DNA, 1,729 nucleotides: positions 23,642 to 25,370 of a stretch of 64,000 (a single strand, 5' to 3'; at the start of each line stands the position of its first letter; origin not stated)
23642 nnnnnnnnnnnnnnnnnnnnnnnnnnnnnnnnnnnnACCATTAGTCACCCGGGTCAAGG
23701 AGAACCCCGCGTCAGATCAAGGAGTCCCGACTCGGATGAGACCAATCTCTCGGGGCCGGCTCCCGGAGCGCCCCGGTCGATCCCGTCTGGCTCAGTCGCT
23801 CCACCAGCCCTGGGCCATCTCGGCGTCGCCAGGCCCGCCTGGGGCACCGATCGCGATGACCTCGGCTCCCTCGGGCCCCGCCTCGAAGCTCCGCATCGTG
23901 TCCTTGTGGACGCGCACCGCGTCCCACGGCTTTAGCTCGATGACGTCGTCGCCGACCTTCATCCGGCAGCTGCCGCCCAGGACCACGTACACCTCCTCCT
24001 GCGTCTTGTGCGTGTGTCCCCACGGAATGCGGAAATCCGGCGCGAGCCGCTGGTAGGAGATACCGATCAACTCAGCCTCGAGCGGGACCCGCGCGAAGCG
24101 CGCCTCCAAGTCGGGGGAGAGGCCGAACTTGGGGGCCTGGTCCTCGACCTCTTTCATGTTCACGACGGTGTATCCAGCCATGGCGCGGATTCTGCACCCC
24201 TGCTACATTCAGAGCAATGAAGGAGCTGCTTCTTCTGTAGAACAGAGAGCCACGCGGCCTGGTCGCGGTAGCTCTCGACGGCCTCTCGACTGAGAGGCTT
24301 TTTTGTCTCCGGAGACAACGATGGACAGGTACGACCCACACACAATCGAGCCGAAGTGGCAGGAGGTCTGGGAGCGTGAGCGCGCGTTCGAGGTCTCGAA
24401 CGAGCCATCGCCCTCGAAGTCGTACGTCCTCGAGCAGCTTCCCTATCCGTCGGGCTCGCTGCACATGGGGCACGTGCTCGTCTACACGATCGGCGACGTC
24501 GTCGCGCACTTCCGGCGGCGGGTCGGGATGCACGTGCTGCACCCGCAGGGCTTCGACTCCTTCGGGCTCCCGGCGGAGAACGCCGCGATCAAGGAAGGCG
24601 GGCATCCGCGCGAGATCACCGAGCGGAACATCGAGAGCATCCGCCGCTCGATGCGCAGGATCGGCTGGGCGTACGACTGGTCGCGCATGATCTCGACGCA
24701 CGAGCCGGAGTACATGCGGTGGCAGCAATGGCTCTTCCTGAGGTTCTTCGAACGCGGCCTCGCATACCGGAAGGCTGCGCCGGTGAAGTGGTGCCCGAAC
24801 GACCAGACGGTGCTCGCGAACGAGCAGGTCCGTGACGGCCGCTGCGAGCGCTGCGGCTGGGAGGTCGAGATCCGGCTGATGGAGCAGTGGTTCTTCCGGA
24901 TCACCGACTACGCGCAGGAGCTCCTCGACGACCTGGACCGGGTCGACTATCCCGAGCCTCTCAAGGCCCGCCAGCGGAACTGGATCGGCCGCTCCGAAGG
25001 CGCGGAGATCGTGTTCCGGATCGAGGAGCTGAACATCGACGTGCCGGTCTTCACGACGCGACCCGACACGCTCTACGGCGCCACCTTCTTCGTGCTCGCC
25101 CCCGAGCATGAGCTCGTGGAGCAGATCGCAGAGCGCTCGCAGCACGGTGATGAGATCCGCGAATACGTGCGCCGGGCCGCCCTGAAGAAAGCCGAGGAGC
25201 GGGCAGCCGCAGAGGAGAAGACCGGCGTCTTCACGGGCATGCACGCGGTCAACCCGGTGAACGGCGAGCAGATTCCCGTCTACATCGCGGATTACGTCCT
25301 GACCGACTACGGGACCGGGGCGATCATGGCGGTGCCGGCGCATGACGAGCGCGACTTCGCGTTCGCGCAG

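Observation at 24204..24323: Leaderless mini-ORF MKELLLL plus intrinsic terminator in front of leuS: putative leucine-sensing attenuator of an aminoacyl-tRNA synthetase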

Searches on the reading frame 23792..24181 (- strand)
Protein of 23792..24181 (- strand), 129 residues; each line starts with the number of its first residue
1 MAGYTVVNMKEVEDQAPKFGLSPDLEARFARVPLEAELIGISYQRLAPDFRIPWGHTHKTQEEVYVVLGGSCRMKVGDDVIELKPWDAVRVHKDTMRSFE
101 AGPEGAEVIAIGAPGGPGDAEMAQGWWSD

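Call 6: search_protein_families(library=pfam, proteins=[window:23792-24181:-])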
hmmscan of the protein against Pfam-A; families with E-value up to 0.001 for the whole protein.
window:23792-24181:- (129 aa): 1 family
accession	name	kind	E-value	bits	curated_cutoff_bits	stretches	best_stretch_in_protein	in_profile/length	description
PF07883.17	Cupin_2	-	2.5e-05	24.3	27.2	1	44-108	3-66/70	Cupin domain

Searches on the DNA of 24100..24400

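Call 4: search_rna_families(source=window, start=24100, end=24400, threshold=evalue, max_evalue=10, show_alignments=5)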
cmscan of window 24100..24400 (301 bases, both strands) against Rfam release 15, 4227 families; matches with E-value up to 10: 4.
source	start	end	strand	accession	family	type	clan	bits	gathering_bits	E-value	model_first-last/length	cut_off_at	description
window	24232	24307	+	RF01859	Phe_leader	Cis-reg; leader;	-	15.7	55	4.1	1-125/125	no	Phenylalanine leader peptide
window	24298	24325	+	RF03973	mir-5615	Gene; miRNA;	-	13.7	82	7.1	1-61/61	no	mir-5615 microRNA precursor family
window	24213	24239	-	RF00518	speF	Cis-reg; leader;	-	13.4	37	0.26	25-50/153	no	speF leader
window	24249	24290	+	RF04122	mir-1204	Gene; miRNA;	-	13.4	70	6.6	1-67/67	no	mir-1204 microRNA precursor family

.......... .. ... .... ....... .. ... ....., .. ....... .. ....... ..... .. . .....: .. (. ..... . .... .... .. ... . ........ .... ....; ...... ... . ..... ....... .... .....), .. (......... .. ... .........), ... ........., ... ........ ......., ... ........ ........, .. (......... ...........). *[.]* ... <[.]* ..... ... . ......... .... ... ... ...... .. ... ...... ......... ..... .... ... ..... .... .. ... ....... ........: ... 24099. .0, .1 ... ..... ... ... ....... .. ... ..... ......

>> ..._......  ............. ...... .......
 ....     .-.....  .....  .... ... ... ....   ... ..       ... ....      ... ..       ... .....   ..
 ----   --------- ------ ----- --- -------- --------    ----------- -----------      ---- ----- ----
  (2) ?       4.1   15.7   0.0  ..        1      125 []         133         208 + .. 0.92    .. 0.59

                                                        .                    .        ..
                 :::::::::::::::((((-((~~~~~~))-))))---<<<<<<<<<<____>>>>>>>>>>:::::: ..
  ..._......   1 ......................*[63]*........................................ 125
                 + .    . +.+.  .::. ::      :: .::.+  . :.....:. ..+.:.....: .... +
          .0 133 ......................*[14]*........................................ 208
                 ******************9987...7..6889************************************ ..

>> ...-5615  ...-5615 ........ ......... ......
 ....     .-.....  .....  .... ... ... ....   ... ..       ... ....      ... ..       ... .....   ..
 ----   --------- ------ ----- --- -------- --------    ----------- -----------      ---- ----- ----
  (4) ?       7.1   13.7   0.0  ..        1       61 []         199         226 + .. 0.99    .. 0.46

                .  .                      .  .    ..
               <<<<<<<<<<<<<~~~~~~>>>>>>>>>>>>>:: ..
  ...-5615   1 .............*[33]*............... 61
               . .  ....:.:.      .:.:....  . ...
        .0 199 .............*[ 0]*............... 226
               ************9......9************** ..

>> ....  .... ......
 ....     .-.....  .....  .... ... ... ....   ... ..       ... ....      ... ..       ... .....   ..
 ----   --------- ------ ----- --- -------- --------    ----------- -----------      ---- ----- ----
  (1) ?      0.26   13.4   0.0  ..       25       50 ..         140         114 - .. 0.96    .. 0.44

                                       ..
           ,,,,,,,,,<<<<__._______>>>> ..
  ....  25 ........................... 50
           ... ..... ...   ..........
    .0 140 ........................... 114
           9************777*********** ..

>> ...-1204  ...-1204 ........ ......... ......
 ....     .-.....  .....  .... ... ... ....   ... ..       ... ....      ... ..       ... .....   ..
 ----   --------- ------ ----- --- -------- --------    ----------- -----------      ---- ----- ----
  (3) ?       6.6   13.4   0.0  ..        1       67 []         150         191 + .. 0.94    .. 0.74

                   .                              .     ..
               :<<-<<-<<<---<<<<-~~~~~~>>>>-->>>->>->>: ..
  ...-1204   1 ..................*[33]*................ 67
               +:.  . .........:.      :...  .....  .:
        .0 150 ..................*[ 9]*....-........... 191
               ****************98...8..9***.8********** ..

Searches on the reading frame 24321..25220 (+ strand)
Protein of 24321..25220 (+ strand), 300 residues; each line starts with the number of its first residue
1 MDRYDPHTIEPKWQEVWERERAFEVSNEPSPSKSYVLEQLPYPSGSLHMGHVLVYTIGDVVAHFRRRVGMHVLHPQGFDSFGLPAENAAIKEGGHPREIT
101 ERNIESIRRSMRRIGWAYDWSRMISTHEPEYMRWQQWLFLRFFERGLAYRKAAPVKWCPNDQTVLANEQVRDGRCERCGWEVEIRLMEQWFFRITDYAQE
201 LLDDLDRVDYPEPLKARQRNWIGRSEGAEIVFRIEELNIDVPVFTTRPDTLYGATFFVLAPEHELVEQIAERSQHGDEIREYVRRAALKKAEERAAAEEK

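Call 9: find_related_loci(query=window:24321-25220:+, collection=genome_contigs, flank=2500)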
Query window:24321-25220:+ (300 aa) in genome_contigs; peptide patterns used: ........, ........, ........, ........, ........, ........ (x = any residue, [..] = any of these).
599 stretches matched a pattern (row limit reached: there are more); 528 encode a relative of the query (tblastn E <= 1e-3); the best 80 are kept; 80 distinct loci.
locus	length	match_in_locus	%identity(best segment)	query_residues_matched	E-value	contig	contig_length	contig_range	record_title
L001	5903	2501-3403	83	1-300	7e-171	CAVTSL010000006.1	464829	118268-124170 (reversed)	MAG: uncultured Actinomycetes bacterium isolate MFD09267.bin.2.236 genome assembly, contig: contig_21557, whole genome s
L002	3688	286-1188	81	1-300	1e-172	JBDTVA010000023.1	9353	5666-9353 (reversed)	MAG: Actinomycetota bacterium isolate cluster3_bin.57 NODE_34577_length_9353_cov_9.478813, whole genome shotgun sequence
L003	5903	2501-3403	81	1-300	4e-167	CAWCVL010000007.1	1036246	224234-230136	MAG: uncultured Actinomycetes bacterium isolate MFD00962.bin.2.19 genome assembly, contig: contig_36525, whole genome sh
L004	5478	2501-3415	80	1-300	2e-166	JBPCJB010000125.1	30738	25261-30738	MAG: Gaiellaceae bacterium isolate TH_ant_mag_15 S1Ck127_7841049_flag_0_multi_9.0000_len_30738, whole genome shotgun seq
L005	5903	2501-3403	80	1-300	7e-164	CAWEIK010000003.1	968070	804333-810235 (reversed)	MAG: uncultured Actinomycetes bacterium isolate MFD06742.bin.2.147 genome assembly, contig: contig_6393, whole genome sh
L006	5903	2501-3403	78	1-300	5e-163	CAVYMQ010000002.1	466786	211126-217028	MAG: uncultured Actinomycetes bacterium isolate MFD05747.bin.1.159 genome assembly, contig: contig_25649, whole genome s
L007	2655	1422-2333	79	2-300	3e-173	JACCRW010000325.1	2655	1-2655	MAG: Actinomycetota bacterium isolate MGR_bin32 SD2897-2912_k127_693510, whole genome shotgun sequence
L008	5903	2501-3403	79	1-300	1e-161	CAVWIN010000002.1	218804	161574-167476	MAG: uncultured Thermoleophilia bacterium isolate MFD02159.bin.2.56 genome assembly, contig: contig_11711, whole genome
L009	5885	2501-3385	78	1-300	9e-162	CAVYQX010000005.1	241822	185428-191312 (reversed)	MAG: uncultured Gaiellaceae bacterium isolate MFD06229.bin.2.210 genome assembly, contig: contig_26007, whole genome sho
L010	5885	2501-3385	79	1-300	8e-161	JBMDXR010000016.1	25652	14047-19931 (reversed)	MAG: Gaiellaceae bacterium isolate FBaSoil1_13 FBaSoil1_contig16, whole genome shotgun sequence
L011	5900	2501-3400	77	1-300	2e-160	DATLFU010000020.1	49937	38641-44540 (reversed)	MAG TPA_asm: Gaiellaceae bacterium isolate SMAG_U13596 k141_223593, whole genome shotgun sequence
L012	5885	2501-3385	79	1-300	6e-160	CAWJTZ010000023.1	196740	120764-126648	MAG: uncultured Gaiellaceae bacterium isolate MFD09018.bin.2.10 genome assembly, contig: contig_8498, whole genome shotg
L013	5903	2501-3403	78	1-300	4e-160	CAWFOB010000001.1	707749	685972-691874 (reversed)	MAG: uncultured Thermoleophilia bacterium isolate MFD06085.bin.2.33 genome assembly, contig: contig_20709, whole genome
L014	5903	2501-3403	78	1-300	2e-159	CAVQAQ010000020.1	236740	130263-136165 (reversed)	MAG: uncultured Thermoleophilia bacterium isolate MFD05088.bin.2.149 genome assembly, contig: contig_65243, whole genome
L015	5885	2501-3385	77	1-300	2e-158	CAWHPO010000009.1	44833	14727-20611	MAG: uncultured Gaiellaceae bacterium isolate MFD08669.bin.2.21 genome assembly, contig: contig_6892, whole genome shotg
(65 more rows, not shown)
